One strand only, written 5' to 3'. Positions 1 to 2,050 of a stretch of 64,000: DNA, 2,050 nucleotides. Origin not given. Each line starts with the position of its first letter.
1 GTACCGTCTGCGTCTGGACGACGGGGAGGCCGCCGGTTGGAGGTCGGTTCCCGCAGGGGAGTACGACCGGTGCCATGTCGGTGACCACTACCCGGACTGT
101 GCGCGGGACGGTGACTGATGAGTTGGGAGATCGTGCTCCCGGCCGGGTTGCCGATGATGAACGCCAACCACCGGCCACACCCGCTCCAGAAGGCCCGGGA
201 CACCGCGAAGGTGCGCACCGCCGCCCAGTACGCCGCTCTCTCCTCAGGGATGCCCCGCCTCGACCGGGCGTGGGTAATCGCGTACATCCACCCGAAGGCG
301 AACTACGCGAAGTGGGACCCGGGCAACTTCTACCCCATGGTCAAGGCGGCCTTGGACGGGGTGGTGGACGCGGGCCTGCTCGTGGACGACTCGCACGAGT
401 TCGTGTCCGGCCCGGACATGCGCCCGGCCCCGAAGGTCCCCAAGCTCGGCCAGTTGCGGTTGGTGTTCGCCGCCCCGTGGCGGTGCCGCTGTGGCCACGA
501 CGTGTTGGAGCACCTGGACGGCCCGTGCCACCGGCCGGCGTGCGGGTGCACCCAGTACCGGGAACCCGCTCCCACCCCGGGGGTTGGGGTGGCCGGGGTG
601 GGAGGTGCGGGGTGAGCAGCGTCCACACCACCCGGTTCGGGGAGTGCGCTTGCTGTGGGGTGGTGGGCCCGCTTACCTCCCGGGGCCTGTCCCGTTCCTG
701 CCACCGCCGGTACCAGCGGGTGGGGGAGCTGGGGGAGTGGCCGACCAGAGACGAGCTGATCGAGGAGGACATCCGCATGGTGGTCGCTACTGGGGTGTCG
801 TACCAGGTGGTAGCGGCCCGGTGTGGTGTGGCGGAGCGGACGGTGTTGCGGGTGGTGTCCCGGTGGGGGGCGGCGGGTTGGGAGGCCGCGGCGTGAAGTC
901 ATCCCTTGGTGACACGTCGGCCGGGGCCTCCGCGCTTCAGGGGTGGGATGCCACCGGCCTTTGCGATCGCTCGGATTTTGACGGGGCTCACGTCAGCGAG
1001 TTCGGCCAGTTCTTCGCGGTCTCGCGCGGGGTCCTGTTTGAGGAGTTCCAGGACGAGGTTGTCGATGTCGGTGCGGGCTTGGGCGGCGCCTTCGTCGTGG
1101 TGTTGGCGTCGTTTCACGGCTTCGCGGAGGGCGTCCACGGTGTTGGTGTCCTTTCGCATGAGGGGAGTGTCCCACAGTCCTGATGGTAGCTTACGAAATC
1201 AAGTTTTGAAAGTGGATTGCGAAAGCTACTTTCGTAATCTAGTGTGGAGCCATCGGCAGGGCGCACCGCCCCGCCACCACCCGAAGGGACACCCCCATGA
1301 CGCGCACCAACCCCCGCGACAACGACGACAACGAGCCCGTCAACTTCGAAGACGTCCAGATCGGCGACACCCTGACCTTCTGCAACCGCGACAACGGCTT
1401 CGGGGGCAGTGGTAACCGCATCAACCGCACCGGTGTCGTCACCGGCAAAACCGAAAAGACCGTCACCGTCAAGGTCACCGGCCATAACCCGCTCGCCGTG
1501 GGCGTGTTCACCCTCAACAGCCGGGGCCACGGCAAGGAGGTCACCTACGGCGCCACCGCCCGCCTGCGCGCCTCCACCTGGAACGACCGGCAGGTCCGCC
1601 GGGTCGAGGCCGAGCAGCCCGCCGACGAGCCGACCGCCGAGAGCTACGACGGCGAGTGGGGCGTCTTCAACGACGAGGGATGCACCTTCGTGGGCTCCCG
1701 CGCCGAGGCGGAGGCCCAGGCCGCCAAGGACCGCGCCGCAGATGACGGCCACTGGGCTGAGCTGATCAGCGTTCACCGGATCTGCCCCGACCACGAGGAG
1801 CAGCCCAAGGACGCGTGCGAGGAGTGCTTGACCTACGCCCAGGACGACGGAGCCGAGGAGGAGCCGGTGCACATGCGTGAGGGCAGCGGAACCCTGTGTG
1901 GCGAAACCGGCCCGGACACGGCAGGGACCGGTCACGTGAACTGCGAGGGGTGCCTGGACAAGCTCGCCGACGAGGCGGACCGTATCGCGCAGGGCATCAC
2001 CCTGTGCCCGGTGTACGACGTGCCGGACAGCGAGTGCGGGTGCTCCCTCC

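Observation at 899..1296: Candidate genetic switch: divergent HTH regulator and early operon separated by an AT-rich region with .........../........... operator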

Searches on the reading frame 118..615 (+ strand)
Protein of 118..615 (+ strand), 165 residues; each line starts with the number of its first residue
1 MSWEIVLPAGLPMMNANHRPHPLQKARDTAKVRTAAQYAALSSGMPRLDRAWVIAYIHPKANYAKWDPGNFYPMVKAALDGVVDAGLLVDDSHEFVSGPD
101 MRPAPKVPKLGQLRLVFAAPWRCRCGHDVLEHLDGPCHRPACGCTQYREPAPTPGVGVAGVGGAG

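Call 4: search_protein_families(library=pfam, proteins=[window:118-615:+], max_evalue=0.1)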
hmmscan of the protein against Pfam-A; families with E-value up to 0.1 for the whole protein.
window:118-615:+ (165 aa): 0 families

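Call 53: find_encoding_contigs(protein=window:118-615:+, flank=10000, max_places=2)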
Protein window:118-615:+ (165 aa): 1 contig read that carries it; 1 place shown.
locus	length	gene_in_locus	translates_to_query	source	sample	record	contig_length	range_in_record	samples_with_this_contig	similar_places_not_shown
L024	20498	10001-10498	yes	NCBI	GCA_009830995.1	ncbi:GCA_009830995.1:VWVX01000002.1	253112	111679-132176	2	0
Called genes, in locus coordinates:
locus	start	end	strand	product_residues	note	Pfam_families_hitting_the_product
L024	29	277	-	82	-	-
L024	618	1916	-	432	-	PF00463:ICL, PF13714:PEP_mutase, PF00463:ICL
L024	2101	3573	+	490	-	PF01381:HTH_3, PF12844:HTH_19, PF13443:HTH_26 (weak), PF13560:HTH_31, PF06114:Peptidase_M78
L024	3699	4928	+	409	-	PF02771:Acyl-CoA_dh_N, PF02770:Acyl-CoA_dh_M, PF00441:Acyl-CoA_dh_1, PF08028:Acyl-CoA_dh_2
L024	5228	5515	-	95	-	-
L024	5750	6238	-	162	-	-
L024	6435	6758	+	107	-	PF13560:HTH_31, PF01381:HTH_3 (weak)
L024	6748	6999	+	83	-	-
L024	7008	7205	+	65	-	-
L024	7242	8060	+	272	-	-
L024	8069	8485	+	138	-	-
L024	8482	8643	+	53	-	-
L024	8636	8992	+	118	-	-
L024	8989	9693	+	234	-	PF10127:RlaP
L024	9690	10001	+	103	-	-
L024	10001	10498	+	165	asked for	-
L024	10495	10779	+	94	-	-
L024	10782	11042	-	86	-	-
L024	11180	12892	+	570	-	-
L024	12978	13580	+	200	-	-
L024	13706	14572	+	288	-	-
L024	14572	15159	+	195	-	-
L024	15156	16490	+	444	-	PF00772:DnaB, PF13401:AAA_22 (faint), PF13481:AAA_25, PF03796:DnaB_C, PF06745:ATPase (weak)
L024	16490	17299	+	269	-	PF13384:HTH_23 (faint)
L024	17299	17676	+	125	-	-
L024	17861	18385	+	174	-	PF00436:SSB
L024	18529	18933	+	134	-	-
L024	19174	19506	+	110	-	-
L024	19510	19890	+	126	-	-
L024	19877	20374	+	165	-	-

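Call 55: search_protein_families(library=pfam, proteins=[L024:5228-5515:-, L024:5750-6238:-, L024:6435-6758:+, L024:6748-6999:+, L024:7242-8060:+, L024:8069-8485:+], max_evalue=0.05)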
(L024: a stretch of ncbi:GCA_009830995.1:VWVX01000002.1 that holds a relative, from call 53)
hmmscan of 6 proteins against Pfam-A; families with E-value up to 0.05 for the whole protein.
L024:5228-5515:- (95 aa): 0 families

L024:5750-6238:- (162 aa): 2 families
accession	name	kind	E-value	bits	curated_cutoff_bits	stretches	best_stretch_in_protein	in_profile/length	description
PF01381.28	HTH_3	-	0.0012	19.3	23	1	12-57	3-48/55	Helix-turn-helix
PF13560.12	HTH_31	-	0.04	14.7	27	0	12-59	8-56/64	Helix-turn-helix domain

L024:6435-6758:+ (107 aa): 5 families
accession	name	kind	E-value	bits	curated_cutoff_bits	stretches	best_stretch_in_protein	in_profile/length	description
PF13560.12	HTH_31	-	2e-09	38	27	1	10-67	4-60/64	Helix-turn-helix domain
PF01381.28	HTH_3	-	1.5e-05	25.4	23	1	12-62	1-50/55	Helix-turn-helix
PF13443.12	HTH_26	-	0.0016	19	22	1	12-59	2-49/63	Cro/C1-type HTH DNA-binding domain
PF22302.1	DUF6968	-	0.022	15.1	27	1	3-43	31-71/90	Domain of unknown function (DUF6968)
PF12844.13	HTH_19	-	0.027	14.8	30.2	1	11-67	3-58/64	Helix-turn-helix domain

L024:6748-6999:+ (83 aa): 0 families

L024:7242-8060:+ (272 aa): 0 families

L024:8069-8485:+ (138 aa): 0 families

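Call 58: search_protein_families(library=ncbifam, proteins=[L024:5750-6238:-], max_evalue=0.01)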
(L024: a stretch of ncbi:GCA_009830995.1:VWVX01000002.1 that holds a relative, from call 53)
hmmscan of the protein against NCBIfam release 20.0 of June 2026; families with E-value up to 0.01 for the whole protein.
L024:5750-6238:- (162 aa): 4 families
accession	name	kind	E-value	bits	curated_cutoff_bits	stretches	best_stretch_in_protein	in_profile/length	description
NF052403.1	ESX1TransRegEspM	equivalog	2e-06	26.9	550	1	11-83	144-216/367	ESX-1 type VII secretion system transcriptional regulator EspM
TIGR00270.2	TIGR00270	equivalog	1.1e-05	25.3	110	1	5-57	75-127/159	multiprotein bridging factor aMBF1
NF007481.0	PRK10072.1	equivalog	0.0031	18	110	0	8-47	36-75/96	HTH-type transcriptional regulator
TIGR03070.1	couple_hipB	subfamily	0.0079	16.1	71.65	0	5-34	2-31/58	type II toxin-antitoxin system Y4mF family antitoxin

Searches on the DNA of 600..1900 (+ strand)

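Call 3: search_dna_similar(query=window:600-1900:+, collection=phages, mode=near, max_rows=30)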
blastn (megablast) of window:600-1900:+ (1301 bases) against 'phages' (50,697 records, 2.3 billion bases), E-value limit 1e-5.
No match.

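Call 77: search_rna_families(source=window, start=700, end=1500, threshold=evalue, max_evalue=1)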
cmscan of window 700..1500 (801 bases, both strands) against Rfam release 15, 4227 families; matches with E-value up to 1: 0.
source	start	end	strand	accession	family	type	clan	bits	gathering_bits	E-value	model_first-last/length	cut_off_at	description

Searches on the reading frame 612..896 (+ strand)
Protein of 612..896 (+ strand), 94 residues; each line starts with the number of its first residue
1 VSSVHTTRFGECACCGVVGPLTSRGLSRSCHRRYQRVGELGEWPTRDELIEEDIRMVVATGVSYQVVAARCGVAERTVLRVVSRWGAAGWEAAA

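Call 4: search_protein_families(library=pfam, proteins=[window:612-896:+], max_evalue=0.1)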
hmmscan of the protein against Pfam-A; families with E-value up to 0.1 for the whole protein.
window:612-896:+ (94 aa): 8 families
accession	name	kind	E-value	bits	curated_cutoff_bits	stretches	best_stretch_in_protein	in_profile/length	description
PF13384.12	HTH_23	-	2.3e-05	24.5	24.6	1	59-85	15-41/50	Homeodomain-like domain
PF13518.12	HTH_28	-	7.4e-05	23.2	25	1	59-92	10-43/52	Helix-turn-helix domain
PF13551.12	HTH_29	-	0.0019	18.7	28.1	1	58-92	8-43/64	Winged helix-turn helix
PF13613.12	HTH_Tnp_4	-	0.0089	16.1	27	1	60-85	18-43/53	Helix-turn-helix of DDE superfamily endonuclease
PF15978.11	TnsD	-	0.017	14.6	32.4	1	10-84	152-222/355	Tn7-like transposition protein D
PF13936.12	HTH_38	-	0.029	14.5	27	1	54-84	13-43/44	Helix-turn-helix domain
PF13542.12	HTH_Tnp_ISL3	-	0.039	13.9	27.4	1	52-85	18-50/51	Helix-turn-helix domain of transposase family ISL3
PF13545.12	HTH_Crp_2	-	0.09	13.2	27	0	58-90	19-51/70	Crp-like helix-turn-helix domain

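Call 50: search_protein_families(library=phrogs, proteins=[window:612-896:+], max_evalue=0.001)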
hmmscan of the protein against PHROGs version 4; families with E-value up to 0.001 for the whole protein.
window:612-896:+ (94 aa): 1 family
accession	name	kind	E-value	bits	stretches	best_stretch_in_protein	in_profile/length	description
phrog_20467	-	DNA, RNA and nucleotide metabolism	1e-10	42.5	1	10-86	24-103/112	HNH endonuclease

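Call 58: search_protein_families(library=ncbifam, proteins=[window:612-896:+], max_evalue=0.01)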
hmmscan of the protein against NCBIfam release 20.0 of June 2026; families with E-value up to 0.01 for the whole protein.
window:612-896:+ (94 aa): 1 family
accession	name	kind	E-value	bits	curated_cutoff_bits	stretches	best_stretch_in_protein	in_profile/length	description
NF033545.0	transpos_IS630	equivalog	0.0025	17.3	100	1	56-92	7-43/299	IS630 family transposase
